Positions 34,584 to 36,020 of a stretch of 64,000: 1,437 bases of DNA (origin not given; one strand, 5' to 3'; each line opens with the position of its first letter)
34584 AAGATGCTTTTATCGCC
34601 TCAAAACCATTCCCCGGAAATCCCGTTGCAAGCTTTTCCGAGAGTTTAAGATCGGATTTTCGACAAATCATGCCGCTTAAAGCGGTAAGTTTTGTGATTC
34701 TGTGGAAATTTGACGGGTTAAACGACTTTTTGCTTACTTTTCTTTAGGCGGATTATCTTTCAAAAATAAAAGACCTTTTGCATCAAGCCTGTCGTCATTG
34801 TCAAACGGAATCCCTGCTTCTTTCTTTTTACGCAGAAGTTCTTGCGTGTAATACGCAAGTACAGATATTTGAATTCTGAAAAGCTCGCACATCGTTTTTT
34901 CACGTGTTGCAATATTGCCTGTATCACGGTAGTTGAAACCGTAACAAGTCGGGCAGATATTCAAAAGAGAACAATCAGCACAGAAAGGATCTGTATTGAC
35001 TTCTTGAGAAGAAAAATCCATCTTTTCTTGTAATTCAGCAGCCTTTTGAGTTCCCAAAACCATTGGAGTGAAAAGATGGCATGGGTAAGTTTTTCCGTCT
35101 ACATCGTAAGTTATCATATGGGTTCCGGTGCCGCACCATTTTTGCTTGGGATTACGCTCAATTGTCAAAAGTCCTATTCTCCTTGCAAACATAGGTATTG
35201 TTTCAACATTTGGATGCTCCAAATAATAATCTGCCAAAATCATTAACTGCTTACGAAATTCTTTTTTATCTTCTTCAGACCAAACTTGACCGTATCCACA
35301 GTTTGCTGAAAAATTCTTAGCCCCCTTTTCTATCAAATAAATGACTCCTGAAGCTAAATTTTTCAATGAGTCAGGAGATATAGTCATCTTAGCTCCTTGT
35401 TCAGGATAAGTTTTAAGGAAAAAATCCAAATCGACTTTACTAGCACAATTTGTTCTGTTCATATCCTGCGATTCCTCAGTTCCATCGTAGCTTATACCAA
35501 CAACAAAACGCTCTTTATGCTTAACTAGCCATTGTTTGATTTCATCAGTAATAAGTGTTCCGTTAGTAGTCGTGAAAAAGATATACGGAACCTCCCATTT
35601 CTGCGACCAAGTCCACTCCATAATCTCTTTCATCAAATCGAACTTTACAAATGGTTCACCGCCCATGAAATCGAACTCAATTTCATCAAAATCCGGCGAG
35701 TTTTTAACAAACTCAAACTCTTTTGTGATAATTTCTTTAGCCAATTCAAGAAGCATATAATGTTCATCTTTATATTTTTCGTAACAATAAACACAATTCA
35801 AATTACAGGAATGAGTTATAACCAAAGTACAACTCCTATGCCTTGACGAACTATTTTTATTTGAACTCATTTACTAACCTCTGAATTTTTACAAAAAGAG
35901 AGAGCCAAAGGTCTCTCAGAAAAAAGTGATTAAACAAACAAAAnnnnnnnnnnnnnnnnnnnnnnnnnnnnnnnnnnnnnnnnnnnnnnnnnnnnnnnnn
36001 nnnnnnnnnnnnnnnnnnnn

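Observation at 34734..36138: Compact RiPP cassette: six-cysteine precursor peptide followed by a radical SAM/SPASM maturase (ranthipeptide/SCIFF-like) inside a mobile island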

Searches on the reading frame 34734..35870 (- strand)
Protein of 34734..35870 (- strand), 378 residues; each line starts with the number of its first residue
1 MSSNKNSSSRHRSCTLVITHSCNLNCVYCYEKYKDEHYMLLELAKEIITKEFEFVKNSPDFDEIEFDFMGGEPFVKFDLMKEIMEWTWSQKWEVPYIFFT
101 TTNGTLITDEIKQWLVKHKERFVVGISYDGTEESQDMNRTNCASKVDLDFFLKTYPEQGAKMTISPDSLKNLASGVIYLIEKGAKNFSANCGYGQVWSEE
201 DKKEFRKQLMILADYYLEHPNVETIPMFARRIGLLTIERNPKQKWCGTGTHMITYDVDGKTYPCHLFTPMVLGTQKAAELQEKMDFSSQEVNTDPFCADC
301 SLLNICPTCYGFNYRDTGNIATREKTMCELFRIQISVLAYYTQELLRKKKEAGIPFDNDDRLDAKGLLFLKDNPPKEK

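Call 3: search_protein_families(library=ncbifam, proteins=[window:34734-35870:-], max_evalue=0.01)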
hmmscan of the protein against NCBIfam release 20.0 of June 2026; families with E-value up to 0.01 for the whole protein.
window:34734-35870:- (378 aa): 67 families (the best 25 are shown)
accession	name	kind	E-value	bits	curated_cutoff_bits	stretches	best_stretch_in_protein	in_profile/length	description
TIGR04115.1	rSAM_Cxxx_rpt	equivalog_domain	6.5e-44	150.9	350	1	12-341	2-359/359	radical SAM peptide maturase, CXXX-repeat target family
NF047865.1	rSAM_PapB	equivalog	1.2e-42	146.4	340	1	13-321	4-328/330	PapB family radical SAM/SPASM ranthipeptide maturase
TIGR04064.1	rSAM_nif11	equivalog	1.1e-33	116.7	518.7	1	5-348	71-439/459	nif11-like peptide radical SAM maturase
TIGR03974.1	rSAM_six_Cys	equivalog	1.7e-28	99.7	425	2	8-154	93-240/451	thioether cross-link-forming SCIFF peptide maturase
TIGR03906.1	quino_hemo_SAM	equivalog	2.5e-26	92.4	453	2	14-145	96-228/467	quinohemoprotein amine dehydrogenase maturation protein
TIGR04068.1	rSAM_ocin_clost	equivalog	6.2e-26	91.3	500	1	13-143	85-216/462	Cys-rich peptide radical SAM maturase CcpM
NF041298.1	rSAM_mat_DynA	equivalog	2.3e-23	82.8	450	1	19-145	8-133/356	dynobactin maturation radical SAM/SPASM protein DynA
NF040492.1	not_ScfB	exception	3.8e-21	75.5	855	1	11-142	94-226/450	ScfB-related radical SAM/SPASM orphan maturase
NF038170.1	lachnocin_rSAM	equivalog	4.8e-21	75.1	550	1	7-147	71-212/440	lachnocin radical SAM maturase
TIGR03978.1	rSAM_paired_1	equivalog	2.1e-20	73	370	1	15-143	86-213/466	His-Xaa-Ser system radical SAM maturase HxsB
TIGR04280.1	geopep_mat_rSAM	hypoth_equivalog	2.1e-18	66.5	400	1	4-143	76-215/428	geopeptide radical SAM maturase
NF035951.1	rSAM_RumMC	equivalog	9.7e-18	64.1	720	1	14-142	114-243/510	RumMC family radical SAM sactipeptide maturase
NF038107.1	rSAM_NF038107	equivalog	3.2e-17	62.4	600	1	10-150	83-225/444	Cys-every-fifth radical SAM/SPASM peptide maturase CefB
TIGR03942.1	sulfatase_rSAM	equivalog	3.3e-17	62.6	349.45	1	19-144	8-134/363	anaerobic sulfatase maturase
NF041707.1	rSAM_YhhB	equivalog_domain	9.9e-14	51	445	1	17-149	7-143/369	cyclophane-forming radical SAM/SPASM peptide maturase YhhB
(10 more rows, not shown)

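Call 4: search_protein_families(library=pfam, proteins=[window:34734-35870:-], max_evalue=0.01)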
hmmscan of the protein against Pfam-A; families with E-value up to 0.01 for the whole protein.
window:34734-35870:- (378 aa): 3 families
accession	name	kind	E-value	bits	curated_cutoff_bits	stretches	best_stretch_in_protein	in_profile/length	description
PF04055.27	Radical_SAM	-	4e-07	30.8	29.5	1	17-133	2-114/166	Radical SAM superfamily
PF13353.11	Fer4_12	-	3.7e-06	27.7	22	1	17-120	10-110/137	4Fe-4S single cluster domain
PF11946.13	DUF3463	-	0.00044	20.5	31.3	1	242-302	54-112/134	Domain of unknown function (DUF3463)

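Call 7: find_homologous_proteins(query=window:34734-35870:-)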
Query window:34734-35870:- (378 aa): 1442 proteins with E <= 0.001 among 3448 candidates; the best 120 are listed.
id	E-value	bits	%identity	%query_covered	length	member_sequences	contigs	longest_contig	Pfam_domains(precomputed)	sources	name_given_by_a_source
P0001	9.7e-252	853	96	100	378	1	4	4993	PF04055.28,PF13353.12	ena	-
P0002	1.3e-235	799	89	100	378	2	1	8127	PF04055.28,PF13353.12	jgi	-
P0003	1.3e-234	796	100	90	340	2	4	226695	-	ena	-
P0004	1.2e-225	767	87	100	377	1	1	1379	PF04055.28,PF13353.12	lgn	-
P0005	5.9e-221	751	85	100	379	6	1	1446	PF04055.28,PF13353.12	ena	-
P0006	1.1e-205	701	80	99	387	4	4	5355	PF04055.28,PF13353.12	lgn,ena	-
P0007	1.0e-173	596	74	90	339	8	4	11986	-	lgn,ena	-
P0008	2.6e-151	522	58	98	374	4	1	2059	PF04055.28,PF13353.12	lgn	-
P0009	1.2e-144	500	65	90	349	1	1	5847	-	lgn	-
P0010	4.7e-134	465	54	97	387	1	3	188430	PF04055.28,PF13353.12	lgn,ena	-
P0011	2.5e-133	463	53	99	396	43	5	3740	PF04055.28,PF13353.12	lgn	-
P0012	5.0e-132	458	53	98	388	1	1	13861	PF04055.28,PF13353.12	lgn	-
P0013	4.7e-126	439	52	99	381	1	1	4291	PF04055.28,PF13353.12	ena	-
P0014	1.8e-117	411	49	98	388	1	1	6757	PF04055.28,PF13353.12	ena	-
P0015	4.9e-115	403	52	89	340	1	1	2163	-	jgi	jgi:radical SAM protein with 4Fe4S-binding SPASM domain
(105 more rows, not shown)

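Call 9: find_related_loci(query=A1, collection=genome_contigs, flank=4000)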
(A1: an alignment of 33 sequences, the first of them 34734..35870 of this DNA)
Query A1 (378 aa) in genome_contigs; peptide patterns used: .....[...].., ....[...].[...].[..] (x = any residue, [..] = any of these).
600 stretches matched a pattern (row limit reached: there are more); 339 encode a relative of the query (tblastn E <= 1e-3); the best 80 are kept; 80 distinct loci.
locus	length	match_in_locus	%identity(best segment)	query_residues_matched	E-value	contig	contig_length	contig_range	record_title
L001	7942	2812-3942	73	1-378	0e+0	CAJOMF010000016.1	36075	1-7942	uncultured bacterium isolate Reindeer_2_mag_13 genome assembly, contig: scaffold_585, whole genome shotgun sequence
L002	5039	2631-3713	45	11-373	1e-110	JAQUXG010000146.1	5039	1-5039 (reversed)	MAG: Kiritimatiellales bacterium isolate STD2_208 NODE_73567_length_5039_cov_3.088355_Sandtown_D2, whole genome shotgun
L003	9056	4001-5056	46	9-368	2e-107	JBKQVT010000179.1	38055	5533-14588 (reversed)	MAG: Thermoguttaceae bacterium isolate SEr3G3H3I__bin_143 SEr3G3H3I_000000338582, whole genome shotgun sequence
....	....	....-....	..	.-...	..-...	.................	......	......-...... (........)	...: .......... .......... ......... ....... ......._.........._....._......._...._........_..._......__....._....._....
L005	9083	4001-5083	46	8-372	1e-103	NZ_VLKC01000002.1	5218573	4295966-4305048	Sporomusa sp. KB1 SalpaDRAFT_Scaffold1.2, whole genome shotgun sequence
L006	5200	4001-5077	43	7-372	6e-100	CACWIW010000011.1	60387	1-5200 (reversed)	uncultured bacterium isolate RUG10619 genome assembly, contig: RUG10619_asm_11, whole genome shotgun sequence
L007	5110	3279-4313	43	1-346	4e-93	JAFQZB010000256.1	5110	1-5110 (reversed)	MAG: Selenomonadaceae bacterium isolate RGIG2281 Goat_Duodenum-5__c357694, whole genome shotgun sequence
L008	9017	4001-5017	45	7-346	2e-92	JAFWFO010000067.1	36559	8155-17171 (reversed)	MAG: Selenomonadaceae bacterium isolate RGIG5694 Sheep_Duodenum.Co__c1263212, whole genome shotgun sequence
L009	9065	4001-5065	41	12-371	1e-87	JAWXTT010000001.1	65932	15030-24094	MAG: Bacteroidales bacterium isolate FM_30_G117_IV NODE_156_length_65933_cov_2.283991, whole genome shotgun sequence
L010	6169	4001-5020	40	10-352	5e-83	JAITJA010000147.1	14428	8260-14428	MAG: Odoribacteraceae bacterium isolate Pcl387_bin142 k119_2159062, whole genome shotgun sequence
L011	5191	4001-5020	41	3-342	5e-83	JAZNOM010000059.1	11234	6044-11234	MAG: Eubacteriales bacterium isolate T1900044652_TS20190118.MAGScoT_cleanbin_000039 SGB_1436_k141_1606457, whole genome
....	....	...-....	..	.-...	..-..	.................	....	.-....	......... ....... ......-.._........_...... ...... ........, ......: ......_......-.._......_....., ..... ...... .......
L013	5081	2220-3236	38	10-350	7e-81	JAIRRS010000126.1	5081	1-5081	MAG: Tannerellaceae bacterium isolate Ct408_bin127 k119_207103, whole genome shotgun sequence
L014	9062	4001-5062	40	11-368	5e-81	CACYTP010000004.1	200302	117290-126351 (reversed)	uncultured bacterium isolate RUG12268 genome assembly, contig: RUG12268_asm_4, whole genome shotgun sequence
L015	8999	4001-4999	40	15-351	1e-77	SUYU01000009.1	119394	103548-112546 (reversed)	MAG: Bacteroidales bacterium isolate SIG158 NODE_828_length_119394_cov_6.608509, whole genome shotgun sequence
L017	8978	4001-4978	43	16-341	1e-76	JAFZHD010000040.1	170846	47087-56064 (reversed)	MAG: Muribaculaceae bacterium isolate RGIG7762 Water_buffalos_Rectum.Co__c2690964, whole genome shotgun sequence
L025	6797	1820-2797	38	15-339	5e-71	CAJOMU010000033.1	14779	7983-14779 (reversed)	uncultured Synergistales bacterium isolate Reindeer_2_mag_23 genome assembly, contig: scaffold_3820, whole genome shotgu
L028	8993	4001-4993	40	15-349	4e-69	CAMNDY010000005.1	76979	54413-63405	MAG: uncultured Treponema sp. isolate SRR873596_bin.67_metaWRAP_v1.3_MAG genome assembly, contig: NODE.593_length_76979_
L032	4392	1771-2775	35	15-348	3e-65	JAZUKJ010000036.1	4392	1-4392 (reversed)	MAG: Treponema sp. isolate T1900045249_TH20190019.MAGScoT_cleanbin_000025 SGB_5728_k141_1057207, whole genome shotgun se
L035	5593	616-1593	32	16-339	2e-53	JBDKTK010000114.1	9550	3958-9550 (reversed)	MAG: Syntrophaceae bacterium isolate 7_bin.119 c_000000445707, whole genome shotgun sequence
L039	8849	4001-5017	29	18-348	6e-35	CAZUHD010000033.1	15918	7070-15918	MAG TPA_asm: uncultured Clostridium sp. isolate SRP314395_co1_52 genome assembly, contig: NODE_3361_length_15918_cov_23.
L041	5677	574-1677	26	13-362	2e-30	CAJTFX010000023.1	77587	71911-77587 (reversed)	Lachnospiraceae bacterium isolate C51_74_MI_BP genome assembly, contig: MGBC000170.23, whole genome shotgun sequence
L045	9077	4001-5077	26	12-345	6e-24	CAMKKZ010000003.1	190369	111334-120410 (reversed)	MAG: uncultured Oribacterium sp. isolate SRR12081300_bin.44_metaWRAP_v1.3_MAG genome assembly, contig: ERZ12289770.41, w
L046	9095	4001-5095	27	5-345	8e-23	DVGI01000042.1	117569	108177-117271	MAG TPA_asm: Candidatus Fimenecus excrementavium isolate ChiSjej1B19-6168 ChiSjej1B19M5__C251933_L117569_SRR6323093, who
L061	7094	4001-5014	23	16-332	2e-21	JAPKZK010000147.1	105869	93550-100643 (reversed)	MAG: Candidatus Aminicenantes bacterium isolate LacPavin_0920_SED2_MAG_46_26 LacPavin_0920_SED2_scaffold_903668, whole g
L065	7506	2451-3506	24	12-347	2e-15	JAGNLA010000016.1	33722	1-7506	MAG: Caldisericia bacterium isolate Go_SlDig_bin_19 Go_SlDig_3416_length_33722_cov_11.388689, whole genome shotgun seque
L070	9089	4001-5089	22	12-346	3e-14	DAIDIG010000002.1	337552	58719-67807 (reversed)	MAG TPA_asm: Bdellovibrionales bacterium isolate clean15 NODE_2_length_337552_cov_5.890048, whole genome shotgun sequenc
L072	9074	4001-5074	22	15-351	1e-13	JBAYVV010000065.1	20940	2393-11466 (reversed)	MAG: Sterolibacterium sp. isolate SO_2016_LW3_68 scaffold03618_LW162_2016, whole genome shotgun sequence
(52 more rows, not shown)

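Call 11: find_encoding_contigs(protein=P0001, flank=5000, max_places=4)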
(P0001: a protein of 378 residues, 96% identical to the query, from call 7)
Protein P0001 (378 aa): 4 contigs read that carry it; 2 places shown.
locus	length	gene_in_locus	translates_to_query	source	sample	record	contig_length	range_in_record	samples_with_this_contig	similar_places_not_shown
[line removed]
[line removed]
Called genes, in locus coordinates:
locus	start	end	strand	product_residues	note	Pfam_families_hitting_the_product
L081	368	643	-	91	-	PF12844:HTH_19, PF13560:HTH_31, PF01381:HTH_3, PF07022:Phage_CI_repr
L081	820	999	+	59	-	-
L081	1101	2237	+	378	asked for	PF13353:Fer4_12 (weak), PF04055:Radical_SAM (weak)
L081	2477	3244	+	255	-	-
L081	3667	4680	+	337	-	PF10543:ORF6N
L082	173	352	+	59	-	-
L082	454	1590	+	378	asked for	PF13353:Fer4_12 (weak), PF04055:Radical_SAM (weak)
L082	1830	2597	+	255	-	-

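Call 12: find_encoding_contigs(protein=P0002, flank=5000, max_places=3)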
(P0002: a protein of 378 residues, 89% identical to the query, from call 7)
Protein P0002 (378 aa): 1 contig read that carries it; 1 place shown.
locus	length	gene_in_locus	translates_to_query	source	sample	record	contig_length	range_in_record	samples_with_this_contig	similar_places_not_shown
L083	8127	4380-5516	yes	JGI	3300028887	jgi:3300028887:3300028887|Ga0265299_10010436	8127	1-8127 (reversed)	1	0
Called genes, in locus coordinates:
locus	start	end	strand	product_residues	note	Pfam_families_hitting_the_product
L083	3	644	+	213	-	?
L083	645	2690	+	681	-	PF02092:tRNA_synt_2f, PF05746:DALR_1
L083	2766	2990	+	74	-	-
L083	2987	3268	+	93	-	PF15738:YafQ_toxin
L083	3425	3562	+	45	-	-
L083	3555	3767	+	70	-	-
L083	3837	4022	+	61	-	-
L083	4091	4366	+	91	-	-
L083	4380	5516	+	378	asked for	PF13353:Fer4_12 (weak), PF04055:Radical_SAM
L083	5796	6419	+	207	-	PF12773:DZR, PF13248:Zn_ribbon_3 (faint), PF17032:Zn_ribbon_15 (faint), PF13240:Zn_Ribbon_1 (weak), PF07603:Lcl_C (weak)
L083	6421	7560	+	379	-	PF07603:Lcl_C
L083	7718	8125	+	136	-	?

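Call 13: find_encoding_contigs(protein=P0006, flank=5000, max_places=4)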
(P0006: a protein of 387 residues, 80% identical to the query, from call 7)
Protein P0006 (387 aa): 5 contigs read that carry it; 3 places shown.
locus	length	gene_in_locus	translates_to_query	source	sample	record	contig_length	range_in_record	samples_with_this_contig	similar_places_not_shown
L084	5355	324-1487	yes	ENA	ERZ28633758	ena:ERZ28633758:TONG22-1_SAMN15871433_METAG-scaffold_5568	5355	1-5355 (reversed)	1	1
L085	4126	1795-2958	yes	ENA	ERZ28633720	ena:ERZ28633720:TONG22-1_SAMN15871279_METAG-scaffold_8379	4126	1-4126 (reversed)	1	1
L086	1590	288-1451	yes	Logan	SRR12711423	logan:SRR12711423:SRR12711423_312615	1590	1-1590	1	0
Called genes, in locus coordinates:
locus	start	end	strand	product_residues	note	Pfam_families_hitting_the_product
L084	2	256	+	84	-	?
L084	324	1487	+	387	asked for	PF04055:Radical_SAM, PF13353:Fer4_12 (weak)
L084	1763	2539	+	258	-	PF00005:ABC_tran, PF13304:AAA_21 (faint)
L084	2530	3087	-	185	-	PF01467:CTP_transf_like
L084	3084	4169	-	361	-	-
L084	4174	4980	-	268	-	PF01678:DAP_epimerase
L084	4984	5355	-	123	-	?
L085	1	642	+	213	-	?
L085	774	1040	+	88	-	-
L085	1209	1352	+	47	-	-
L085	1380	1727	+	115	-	-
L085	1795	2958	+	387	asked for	PF04055:Radical_SAM, PF13353:Fer4_12 (weak)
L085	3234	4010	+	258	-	PF00005:ABC_tran, PF13304:AAA_21 (faint)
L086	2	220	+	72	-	?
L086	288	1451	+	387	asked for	PF04055:Radical_SAM, PF13353:Fer4_12 (weak)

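Call 21: search_protein_families(library=ncbifam, alignment_id=A1, max_evalue=1e-10)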
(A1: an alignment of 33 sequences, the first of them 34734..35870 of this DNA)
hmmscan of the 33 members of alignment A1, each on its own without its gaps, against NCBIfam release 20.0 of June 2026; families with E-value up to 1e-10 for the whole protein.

A. member 1, window:34734-35870:- (378 aa): 23 families
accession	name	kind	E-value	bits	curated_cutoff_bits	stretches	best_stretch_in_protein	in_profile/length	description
TIGR04115.1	rSAM_Cxxx_rpt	equivalog_domain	6.5e-44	150.9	350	1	12-341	2-359/359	radical SAM peptide maturase, CXXX-repeat target family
NF047865.1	rSAM_PapB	equivalog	1.2e-42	146.4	340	1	13-321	4-328/330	PapB family radical SAM/SPASM ranthipeptide maturase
TIGR04064.1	rSAM_nif11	equivalog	1.1e-33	116.7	518.7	1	5-348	71-439/459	nif11-like peptide radical SAM maturase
TIGR03974.1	rSAM_six_Cys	equivalog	1.7e-28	99.7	425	1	8-154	93-240/451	thioether cross-link-forming SCIFF peptide maturase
TIGR03906.1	quino_hemo_SAM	equivalog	2.5e-26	92.4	453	1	14-145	96-228/467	quinohemoprotein amine dehydrogenase maturation protein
TIGR04068.1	rSAM_ocin_clost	equivalog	6.2e-26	91.3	500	1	13-143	85-216/462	Cys-rich peptide radical SAM maturase CcpM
NF041298.1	rSAM_mat_DynA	equivalog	2.3e-23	82.8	450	1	19-145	8-133/356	dynobactin maturation radical SAM/SPASM protein DynA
NF040492.1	not_ScfB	exception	3.8e-21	75.5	855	1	11-142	94-226/450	ScfB-related radical SAM/SPASM orphan maturase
NF038170.1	lachnocin_rSAM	equivalog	4.8e-21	75.1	550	1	7-147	71-212/440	lachnocin radical SAM maturase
TIGR03978.1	rSAM_paired_1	equivalog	2.1e-20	73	370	1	15-143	86-213/466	His-Xaa-Ser system radical SAM maturase HxsB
TIGR04280.1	geopep_mat_rSAM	hypoth_equivalog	2.1e-18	66.5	400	1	4-143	76-215/428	geopeptide radical SAM maturase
NF035951.1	rSAM_RumMC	equivalog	9.7e-18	64.1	720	1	14-142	114-243/510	RumMC family radical SAM sactipeptide maturase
NF038107.1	rSAM_NF038107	equivalog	3.2e-17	62.4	600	1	10-150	83-225/444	Cys-every-fifth radical SAM/SPASM peptide maturase CefB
TIGR03942.1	sulfatase_rSAM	equivalog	3.3e-17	62.6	349.45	1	19-144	8-134/363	anaerobic sulfatase maturase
NF041707.1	rSAM_YhhB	equivalog_domain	9.9e-14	51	445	1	17-149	7-143/369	cyclophane-forming radical SAM/SPASM peptide maturase YhhB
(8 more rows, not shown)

B. families by the number of members that match (of 33 scanned): 39 families (the first 25 are shown)
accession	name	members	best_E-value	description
NF047865.1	rSAM_PapB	33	1.7e-49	PapB family radical SAM/SPASM ranthipeptide maturase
TIGR04115.1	rSAM_Cxxx_rpt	33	2.1e-47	radical SAM peptide maturase, CXXX-repeat target family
TIGR04064.1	rSAM_nif11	33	2.3e-35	nif11-like peptide radical SAM maturase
TIGR03974.1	rSAM_six_Cys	33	7.5e-31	thioether cross-link-forming SCIFF peptide maturase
TIGR03906.1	quino_hemo_SAM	33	9.4e-31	quinohemoprotein amine dehydrogenase maturation protein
TIGR04068.1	rSAM_ocin_clost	33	4.4e-30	Cys-rich peptide radical SAM maturase CcpM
TIGR03978.1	rSAM_paired_1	33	1.4e-25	His-Xaa-Ser system radical SAM maturase HxsB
NF040492.1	not_ScfB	33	2.1e-25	ScfB-related radical SAM/SPASM orphan maturase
NF041298.1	rSAM_mat_DynA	33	2.3e-23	dynobactin maturation radical SAM/SPASM protein DynA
NF041707.1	rSAM_YhhB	33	5e-19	cyclophane-forming radical SAM/SPASM peptide maturase YhhB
NF038170.1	lachnocin_rSAM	32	4.8e-21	lachnocin radical SAM maturase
TIGR04280.1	geopep_mat_rSAM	32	7e-21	geopeptide radical SAM maturase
NF038107.1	rSAM_NF038107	32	3.4e-18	Cys-every-fifth radical SAM/SPASM peptide maturase CefB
TIGR03942.1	sulfatase_rSAM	32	4.2e-18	anaerobic sulfatase maturase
NF035951.1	rSAM_RumMC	29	1.5e-23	RumMC family radical SAM sactipeptide maturase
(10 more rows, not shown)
